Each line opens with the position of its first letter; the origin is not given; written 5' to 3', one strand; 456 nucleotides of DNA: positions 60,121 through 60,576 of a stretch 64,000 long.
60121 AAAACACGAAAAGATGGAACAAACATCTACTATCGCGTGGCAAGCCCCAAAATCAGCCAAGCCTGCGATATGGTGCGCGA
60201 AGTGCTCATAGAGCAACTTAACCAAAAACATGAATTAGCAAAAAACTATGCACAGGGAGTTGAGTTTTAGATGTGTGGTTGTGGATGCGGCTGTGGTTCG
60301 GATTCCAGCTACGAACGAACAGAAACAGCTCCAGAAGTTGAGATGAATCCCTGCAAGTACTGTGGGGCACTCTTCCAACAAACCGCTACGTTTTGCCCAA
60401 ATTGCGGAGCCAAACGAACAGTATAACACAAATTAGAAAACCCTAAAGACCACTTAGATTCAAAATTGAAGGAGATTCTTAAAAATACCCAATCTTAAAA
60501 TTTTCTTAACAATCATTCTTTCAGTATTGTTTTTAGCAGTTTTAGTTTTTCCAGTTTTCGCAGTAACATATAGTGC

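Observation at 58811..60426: Candidate archaeal metal/thiol-stress system: ArsR, a CGCGCGC microprotein and a Met-rich exported PepSY protein with shared operators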

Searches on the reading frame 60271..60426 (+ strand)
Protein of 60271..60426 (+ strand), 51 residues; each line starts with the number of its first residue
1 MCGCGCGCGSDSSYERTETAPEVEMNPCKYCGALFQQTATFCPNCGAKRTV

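Call 3: search_protein_families(library=pfam, proteins=[window:60271-60426:+], max_evalue=1)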
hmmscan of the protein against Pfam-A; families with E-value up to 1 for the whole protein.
window:60271-60426:+ (51 aa): 7 families
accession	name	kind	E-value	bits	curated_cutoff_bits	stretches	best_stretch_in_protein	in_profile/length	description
PF13248.11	Zn_ribbon_3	-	3.3e-06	26.8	27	1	24-48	1-25/26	zinc-ribbon domain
PF13240.11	Zn_Ribbon_1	-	4e-05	23.7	25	1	28-48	2-22/23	zinc-ribbon domain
PF12773.13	DZR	-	0.00019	22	27.3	1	8-46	18-45/45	Double zinc ribbon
PF17032.10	Zn_ribbon_15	-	0.02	16.1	28.9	1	8-46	43-73/73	zinc-ribbon family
PF17120.11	zf-RING_16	-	0.18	11.9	27.4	1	25-46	4-25/57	RING/Ubox like zinc-binding domain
PF01155.25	HypA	-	0.32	11.5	28.9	1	27-49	72-96/112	Hydrogenase/urease nickel incorporation, metallochaperone, hypA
PF13913.12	zf-C2HC_2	-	0.86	9.8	27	1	24-32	1-9/25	zinc-finger of a C2HC-type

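Call 4: search_protein_families(library=ncbifam, proteins=[window:60271-60426:+], max_evalue=1)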
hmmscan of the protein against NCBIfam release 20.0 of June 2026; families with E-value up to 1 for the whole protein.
window:60271-60426:+ (51 aa): 5 families
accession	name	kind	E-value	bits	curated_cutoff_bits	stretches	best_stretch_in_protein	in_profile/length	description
NF049953.1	ribbon_DG_selen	exception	0.049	13.5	130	1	15-47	137-169/172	zinc ribbon-containing (seleno)protein DG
NF005651.0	PRK07418.1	subfamily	0.067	11.4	942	1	17-48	585-616/617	acetolactate synthase large subunit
NF038384.1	zinc_YnfU_fam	subfamily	0.23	11.1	36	0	28-37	41-50/52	YnfU family zinc-binding protein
NF047912.1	ECs_2282_CxxC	subfamily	0.27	11.2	37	1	7-36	7-38/60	ECs_2282 family putative zinc-binding protein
NF000612.0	PRK00019.1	equivalog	0.82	9.4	70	0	5-39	15-49/72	50S ribosomal protein L31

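Call 5: find_homologous_proteins(query=window:60271-60423:+, max_evalue=0.01)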
Query seq(51 aa) (51 aa): 16 proteins with E <= 0.01 among 16 candidates.
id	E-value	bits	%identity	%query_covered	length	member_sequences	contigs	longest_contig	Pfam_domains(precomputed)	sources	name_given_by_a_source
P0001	1.7e-19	86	78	100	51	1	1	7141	PF13248.12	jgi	-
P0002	9.3e-19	84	78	100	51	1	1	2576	PF13240.12,PF13248.12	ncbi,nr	ncbi:MAG TPA: zinc ribbon domain-containing protein [Candidatus Binatia bacterium]|nr:zinc ribbon do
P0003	1.7e-17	80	71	80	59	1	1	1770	-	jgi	-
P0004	2.0e-16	76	69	96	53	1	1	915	PF13240.12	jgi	-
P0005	1.1e-15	74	71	94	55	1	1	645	PF13240.12,PF13248.12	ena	-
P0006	1.8e-15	73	70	84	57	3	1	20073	PF13240.12,PF13248.12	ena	-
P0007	2.6e-15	73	69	96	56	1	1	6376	PF13248.12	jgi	jgi:hypothetical protein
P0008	3.8e-15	72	70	84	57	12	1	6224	PF13240.12,PF13248.12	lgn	-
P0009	9.7e-15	71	72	98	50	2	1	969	-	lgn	-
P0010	1.3e-14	71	69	82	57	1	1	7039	PF13248.12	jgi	jgi:uncharacterized OB-fold protein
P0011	1.8e-14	70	89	53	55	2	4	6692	PF13240.12,PF13248.12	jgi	jgi:ribosomal protein L40E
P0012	2.9e-14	70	67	96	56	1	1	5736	-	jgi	jgi:hypothetical protein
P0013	5.6e-14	69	65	96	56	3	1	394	PF13248.12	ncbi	-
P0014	7.3e-13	65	81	53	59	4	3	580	PF13248.12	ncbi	-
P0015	3.5e-12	63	66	80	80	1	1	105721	PF13248.12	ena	-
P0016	5.8e-12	62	92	51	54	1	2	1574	PF13240.12,PF13248.12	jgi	-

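Call 7: find_encoding_contigs(protein=P0015, flank=4000, max_places=3)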
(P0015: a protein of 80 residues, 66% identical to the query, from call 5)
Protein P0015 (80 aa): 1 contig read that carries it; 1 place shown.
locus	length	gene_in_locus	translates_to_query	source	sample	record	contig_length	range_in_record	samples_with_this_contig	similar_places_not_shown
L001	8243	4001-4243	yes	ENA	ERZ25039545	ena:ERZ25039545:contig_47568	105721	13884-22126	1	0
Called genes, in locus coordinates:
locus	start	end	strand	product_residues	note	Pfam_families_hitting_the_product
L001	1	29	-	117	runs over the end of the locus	PF00004:AAA, PF17862:AAA_lid_3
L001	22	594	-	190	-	PF17862:AAA_lid_3, PF13191:AAA_16 (faint), PF05496:RuvB_N (weak), PF06068:TIP49 (weak), PF00004:AAA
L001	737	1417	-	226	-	PF02933:CDC48_2, PF05496:RuvB_N, PF13191:AAA_16 (weak), PF07724:AAA_2 (weak), PF13401:AAA_22 (faint), PF00004:AAA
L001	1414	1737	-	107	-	PF02359:CDC48_N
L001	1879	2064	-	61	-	-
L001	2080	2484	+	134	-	-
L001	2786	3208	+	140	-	-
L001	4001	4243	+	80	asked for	PF13248:Zn_ribbon_3 (weak)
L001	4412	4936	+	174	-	-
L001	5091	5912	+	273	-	PF00752:XPG_N, PF00867:XPG_I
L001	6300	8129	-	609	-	PF13522:GATase_6, PF13537:GATase_7, PF01380:SIS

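Call 8: find_encoding_contigs(protein=P0006, flank=4000, max_places=3)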
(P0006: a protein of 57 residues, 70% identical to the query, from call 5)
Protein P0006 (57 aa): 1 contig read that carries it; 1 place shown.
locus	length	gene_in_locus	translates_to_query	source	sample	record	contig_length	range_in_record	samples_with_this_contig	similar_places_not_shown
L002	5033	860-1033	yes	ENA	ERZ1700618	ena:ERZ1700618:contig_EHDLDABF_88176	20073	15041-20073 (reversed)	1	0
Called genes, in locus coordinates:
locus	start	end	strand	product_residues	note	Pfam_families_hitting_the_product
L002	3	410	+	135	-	?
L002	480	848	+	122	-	PF01022:HTH_5, PF12840:HTH_20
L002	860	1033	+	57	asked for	PF13248:Zn_ribbon_3 (weak), PF13240:Zn_Ribbon_1 (weak)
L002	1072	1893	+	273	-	-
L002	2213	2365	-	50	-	-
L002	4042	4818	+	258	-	PF01555:N6_N4_Mtase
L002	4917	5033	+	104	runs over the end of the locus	-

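Call 9: find_encoding_contigs(protein=P0001, flank=4000, max_places=3)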
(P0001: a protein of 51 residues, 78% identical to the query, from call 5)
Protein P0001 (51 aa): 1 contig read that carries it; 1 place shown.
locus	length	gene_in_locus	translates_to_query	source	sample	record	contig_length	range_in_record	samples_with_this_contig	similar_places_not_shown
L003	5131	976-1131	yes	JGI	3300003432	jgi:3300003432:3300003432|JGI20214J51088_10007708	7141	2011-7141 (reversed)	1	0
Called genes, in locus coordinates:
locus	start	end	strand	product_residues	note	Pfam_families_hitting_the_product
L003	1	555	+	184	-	?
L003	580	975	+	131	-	PF12840:HTH_20, PF01022:HTH_5, PF13601:HTH_34 (weak)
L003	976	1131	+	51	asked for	PF13248:Zn_ribbon_3 (weak)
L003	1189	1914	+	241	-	-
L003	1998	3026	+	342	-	PF00752:XPG_N, PF00867:XPG_I, PF01367:5_3_exonuc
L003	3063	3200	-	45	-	-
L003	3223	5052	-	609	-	-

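Call 13: find_related_loci(query=A1, collection=genome_contigs, flank=5000)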
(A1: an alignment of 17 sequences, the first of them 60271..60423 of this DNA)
Query A1 (51 aa) in genome_contigs; peptide patterns used: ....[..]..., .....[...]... (x = any residue, [..] = any of these).
416 stretches matched a pattern; 105 encode a relative of the query (tblastn E <= 1e-3); the best 80 are kept; 80 distinct loci.
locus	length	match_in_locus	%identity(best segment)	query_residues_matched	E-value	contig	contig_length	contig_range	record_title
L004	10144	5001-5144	79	4-51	4e-21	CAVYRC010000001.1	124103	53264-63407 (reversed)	MAG: Candidatus Bathyarchaeota archaeon isolate MFD05942.bin.2.208 genome assembly, contig: contig_108109, whole genome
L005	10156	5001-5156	79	1-50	6e-21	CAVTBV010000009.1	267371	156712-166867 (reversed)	MAG: Candidatus Bathyarchaeota archaeon isolate MFD02416.bin.1.399 genome assembly, contig: contig_36101, whole genome s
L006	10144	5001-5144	75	4-51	8e-20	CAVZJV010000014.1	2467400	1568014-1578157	MAG: Candidatus Bathyarchaeota archaeon isolate MFD05442.bin.1.295 genome assembly, contig: contig_957, whole genome sho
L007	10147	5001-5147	69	3-51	2e-19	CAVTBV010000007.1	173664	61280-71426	MAG: Candidatus Bathyarchaeota archaeon isolate MFD02416.bin.1.399 genome assembly, contig: contig_28658, whole genome s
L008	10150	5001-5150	73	1-51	5e-19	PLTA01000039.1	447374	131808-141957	MAG: Candidatus Bathyarchaeota archaeon isolate bog_990 73.20120700_S1D.254_contig_9049, whole genome shotgun sequence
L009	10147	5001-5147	74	1-50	1e-18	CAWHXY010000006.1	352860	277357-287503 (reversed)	MAG: Candidatus Bathyarchaeota archaeon isolate MFD01476.bin.1.217 genome assembly, contig: contig_22335, whole genome s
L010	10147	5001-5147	69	3-51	5e-18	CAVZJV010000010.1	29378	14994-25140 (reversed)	MAG: Candidatus Bathyarchaeota archaeon isolate MFD05442.bin.1.295 genome assembly, contig: contig_72856, whole genome s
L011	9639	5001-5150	69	1-51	1e-17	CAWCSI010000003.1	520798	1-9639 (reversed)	MAG: Candidatus Bathyarchaeota archaeon isolate MFD04428.bin.2.124 genome assembly, contig: contig_51711, whole genome s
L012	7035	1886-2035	69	1-51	3e-17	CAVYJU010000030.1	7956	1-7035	MAG: Candidatus Bathyarchaeota archaeon isolate MFD01299.bin.2.99 genome assembly, contig: contig_86993, whole genome sh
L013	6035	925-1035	81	15-51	5e-17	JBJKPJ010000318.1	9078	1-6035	MAG: Candidatus Bathyarchaeia archaeon isolate Bin_119 S1Ck127_2093542_flag_1_multi_6.0000_len_9078, whole genome shotgu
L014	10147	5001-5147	70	1-50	5e-17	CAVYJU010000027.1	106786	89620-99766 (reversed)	MAG: Candidatus Bathyarchaeota archaeon isolate MFD01299.bin.2.99 genome assembly, contig: contig_81861, whole genome sh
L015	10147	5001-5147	69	4-51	7e-17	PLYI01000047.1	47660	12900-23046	MAG: Candidatus Bathyarchaeota archaeon isolate palsa_989 73.20120700_P3D.286_contig_2319, whole genome shotgun sequence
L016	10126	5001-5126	76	10-51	6e-17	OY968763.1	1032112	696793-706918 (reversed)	MAG: Candidatus Bathyarchaeota archaeon isolate MFD01299.bin.2.105 genome assembly, chromosome: 1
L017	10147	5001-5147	65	1-51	1e-16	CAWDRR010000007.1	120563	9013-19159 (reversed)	MAG: Candidatus Bathyarchaeota archaeon isolate MFD04716.bin.2.156 genome assembly, contig: contig_61527, whole genome s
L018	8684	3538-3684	66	1-50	2e-16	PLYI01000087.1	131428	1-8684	MAG: Candidatus Bathyarchaeota archaeon isolate palsa_989 73.20120700_P3D.286_contig_50087, whole genome shotgun sequenc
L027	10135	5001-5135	64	4-50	4e-15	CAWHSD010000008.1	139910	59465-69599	MAG: Candidatus Bathyarchaeota archaeon isolate MFD05942.bin.2.191 genome assembly, contig: contig_1862, whole genome sh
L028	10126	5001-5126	69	10-51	6e-15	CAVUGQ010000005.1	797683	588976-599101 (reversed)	MAG: Candidatus Bathyarchaeota archaeon isolate MFD02416.bin.1.348 genome assembly, contig: contig_20335, whole genome s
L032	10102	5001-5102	82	18-51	9e-15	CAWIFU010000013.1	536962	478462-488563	MAG: Candidatus Bathyarchaeota archaeon isolate MFD01872.bin.1.306 genome assembly, contig: contig_60474, whole genome s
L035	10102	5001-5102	82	18-51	2e-14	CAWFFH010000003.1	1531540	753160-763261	MAG: Candidatus Bathyarchaeota archaeon isolate MFD00822.bin.1.234 genome assembly, contig: contig_32414, whole genome s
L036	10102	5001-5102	76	18-51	5e-14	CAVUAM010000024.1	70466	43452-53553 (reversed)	MAG: Candidatus Bathyarchaeota archaeon isolate MFD01872.bin.1.205 genome assembly, contig: contig_62854, whole genome s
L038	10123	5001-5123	63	10-50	8e-14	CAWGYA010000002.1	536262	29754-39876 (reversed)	MAG: Candidatus Bathyarchaeota archaeon isolate MFD02416.bin.1.292 genome assembly, contig: contig_29846, whole genome s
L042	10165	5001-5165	57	5-50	2e-13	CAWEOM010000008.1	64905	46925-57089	MAG: Candidatus Bathyarchaeota archaeon isolate MFD02923.bin.1.1 genome assembly, contig: contig_35403, whole genome sho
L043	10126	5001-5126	62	9-50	3e-13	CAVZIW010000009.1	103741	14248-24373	MAG: Candidatus Bathyarchaeota archaeon isolate MFD02416.bin.1.260 genome assembly, contig: contig_54492, whole genome s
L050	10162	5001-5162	56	5-49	5e-12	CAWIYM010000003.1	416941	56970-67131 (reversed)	MAG: Candidatus Bathyarchaeota archaeon isolate MFD05942.bin.2.195 genome assembly, contig: contig_15355, whole genome s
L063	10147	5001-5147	66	1-50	7e-16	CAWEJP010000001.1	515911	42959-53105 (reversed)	MAG: Candidatus Bathyarchaeota archaeon isolate MFD06085.bin.2.65 genome assembly, contig: contig_21331, whole genome sh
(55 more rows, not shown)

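Call 43: search_protein_families(library=pfam, proteins=[L038:5969-8068:-, L063:2477-3184:+, L043:2366-3514:-, L032:6599-7024:+, L032:2037-2516:-], max_evalue=0.01)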
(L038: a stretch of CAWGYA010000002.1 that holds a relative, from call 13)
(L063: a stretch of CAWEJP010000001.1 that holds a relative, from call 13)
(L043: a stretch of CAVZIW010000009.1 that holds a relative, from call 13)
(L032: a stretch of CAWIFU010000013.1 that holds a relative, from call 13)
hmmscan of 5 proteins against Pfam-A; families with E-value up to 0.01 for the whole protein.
L038:5969-8068:- (699 aa): 4 families
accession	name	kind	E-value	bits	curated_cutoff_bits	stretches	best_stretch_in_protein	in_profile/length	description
PF00122.25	E1-E2_ATPase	-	2.8e-56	190.4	28.1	1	172-348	3-180/181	E1-E2 ATPase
PF00702.32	Hydrolase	-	3.4e-37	129.1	26.4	1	366-577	2-190/191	haloacid dehalogenase-like hydrolase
PF08282.18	Hydrolase_3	-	2.2e-07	31.3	20.9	1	559-602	204-247/255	haloacid dehalogenase-like hydrolase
PF12710.13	HAD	-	3.9e-05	24.6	27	1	495-574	83-188/189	haloacid dehalogenase-like hydrolase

L063:2477-3184:+ (235 aa): 1 family
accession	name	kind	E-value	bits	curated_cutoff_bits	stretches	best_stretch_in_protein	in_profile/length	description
PF24034.1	DUF7343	-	1.4e-08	34.9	27.6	1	163-220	4-61/62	Domain of unknown function (DUF7343)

L043:2366-3514:- (382 aa): 3 families
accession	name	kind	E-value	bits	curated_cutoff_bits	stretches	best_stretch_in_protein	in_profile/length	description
PF06745.19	ATPase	-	1.9e-06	27.9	26.6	1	165-368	1-206/231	KaiC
PF24336.1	DUF7504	-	9.2e-05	23.4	27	1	257-348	84-178/179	Family of unknown function (DUF7504)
PF01384.25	PHO4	-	0.00017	21.1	33.7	1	42-144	44-158/350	Phosphate transporter family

L032:6599-7024:+ (141 aa): 0 families

L032:2037-2516:- (159 aa): 0 families

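Call 45: search_protein_families(library=ncbifam, proteins=[L038:5969-8068:-, L063:2477-3184:+, L043:2366-3514:-], max_evalue=0.001)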
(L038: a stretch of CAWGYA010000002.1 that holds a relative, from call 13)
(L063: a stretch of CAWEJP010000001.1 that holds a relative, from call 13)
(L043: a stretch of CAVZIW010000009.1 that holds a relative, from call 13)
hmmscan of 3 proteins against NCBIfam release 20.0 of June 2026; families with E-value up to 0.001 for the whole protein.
L038:5969-8068:- (699 aa): 28 families (the best 25 are shown)
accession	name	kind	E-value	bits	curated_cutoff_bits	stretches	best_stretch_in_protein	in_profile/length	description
TIGR01525.1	ATPase-IB_hvy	subfamily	1.8e-185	618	346.25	1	109-671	1-559/560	heavy metal translocating P-type ATPase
TIGR01511.1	ATPase-IB1_Cu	subfamily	2.5e-185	617.4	397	1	91-673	2-542/542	copper-translocating P-type ATPase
NF007952.0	PRK10671.1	equivalog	1.2e-134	450.4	1316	1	12-678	160-837/838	copper-exporting P-type ATPase CopA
TIGR01512.1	ATPase-IB2_Cd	subfamily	1.2e-120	403.6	313.5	2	135-463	16-330/494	cadmium family heavy metal-translocating P-type ATPase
NF008262.1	PRK11033.1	equivalog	2.8e-105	353.4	1005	1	75-647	146-706/731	zinc/cadmium/mercury/lead-transporting ATPase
TIGR01494.1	ATPase_P-type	subfamily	7.6e-98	328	62.3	1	146-643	5-465/478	HAD-IC family P-type ATPase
NF033775.1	P_type_ZntA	exception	3.6e-91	306.6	1240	1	101-641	171-704/732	Zn(II)/Cd(II)/Pb(II) translocating P-type ATPase ZntA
TIGR01647.1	ATPase-IIIA_H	equivalog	4e-60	203.8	615.5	2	137-537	55-483/755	plasma-membrane proton-efflux P-type ATPase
TIGR01497.1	kdpB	equivalog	1.9e-53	181.6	527.9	1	174-615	105-565/675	potassium-transporting ATPase subunit KdpB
NF010609.0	PRK14010.1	equivalog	1.1e-45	156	1323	1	180-614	111-559/673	K(+)-transporting ATPase subunit B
TIGR01517.1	ATPase-IIB_Ca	equivalog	1.9e-45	155.4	507.05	2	177-408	159-402/882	calcium-translocating P-type ATPase, PMCA-type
TIGR01522.1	ATPase-IIA2_Ca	equivalog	5.9e-41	140.1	798.3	3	162-423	105-374/854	calcium-transporting P-type ATPase, PMR1-type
TIGR01116.1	ATPase-IIA1_Ca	equivalog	3.9e-39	134.4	703.4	2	430-608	393-593/799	calcium-translocating P-type ATPase, SERCA-type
TIGR01524.1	ATPase-IIIB_Mg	equivalog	5e-35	120.6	610.75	3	538-632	582-676/867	magnesium-translocating P-type ATPase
TIGR01657.1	P-ATPase-V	hypoth_equivalog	8.6e-35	119.6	618.25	3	539-584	783-828/1055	ATP13A2 family polyamine export P-type ATPase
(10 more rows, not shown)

L063:2477-3184:+ (235 aa): 0 families

L043:2366-3514:- (382 aa): 1 family
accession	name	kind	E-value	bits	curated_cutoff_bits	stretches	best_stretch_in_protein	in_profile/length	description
TIGR03881.1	KaiC_arch_4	hypoth_equivalog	2.8e-08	33.7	247.8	1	164-371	2-210/231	KaiC domain-containing protein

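Call 58: search_protein_representatives(alignment_id=A1)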
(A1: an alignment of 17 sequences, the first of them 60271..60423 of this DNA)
Query: 17 sequences, 57 profile positions. Proteins with E-value up to 0.001 (for the whole library): 953; up to 1e-10: 93; up to 1e-30: 0. The best 150 are listed.
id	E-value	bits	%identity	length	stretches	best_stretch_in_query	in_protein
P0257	5.2e-30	119.1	-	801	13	28-54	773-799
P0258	8.5e-23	96.0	-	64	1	1-47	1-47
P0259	4.5e-19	84.1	-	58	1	6-57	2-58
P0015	1.8e-18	82.2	-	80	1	2-57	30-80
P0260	3.7e-18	81.1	-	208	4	28-52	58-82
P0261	1.0e-17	79.7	-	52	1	1-57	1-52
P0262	2.3e-17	78.6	-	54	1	3-55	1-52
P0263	9.6e-17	76.6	-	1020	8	18-53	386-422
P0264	2.0e-16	75.6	-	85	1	1-50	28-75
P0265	2.8e-15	71.9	-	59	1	4-57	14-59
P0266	3.4e-15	71.6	-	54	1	5-56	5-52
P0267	1.1e-14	70.0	-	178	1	14-57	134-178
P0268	2.5e-14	68.9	-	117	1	20-57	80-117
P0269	3.1e-14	68.5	-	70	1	17-57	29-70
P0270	4.7e-14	68.0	-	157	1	23-57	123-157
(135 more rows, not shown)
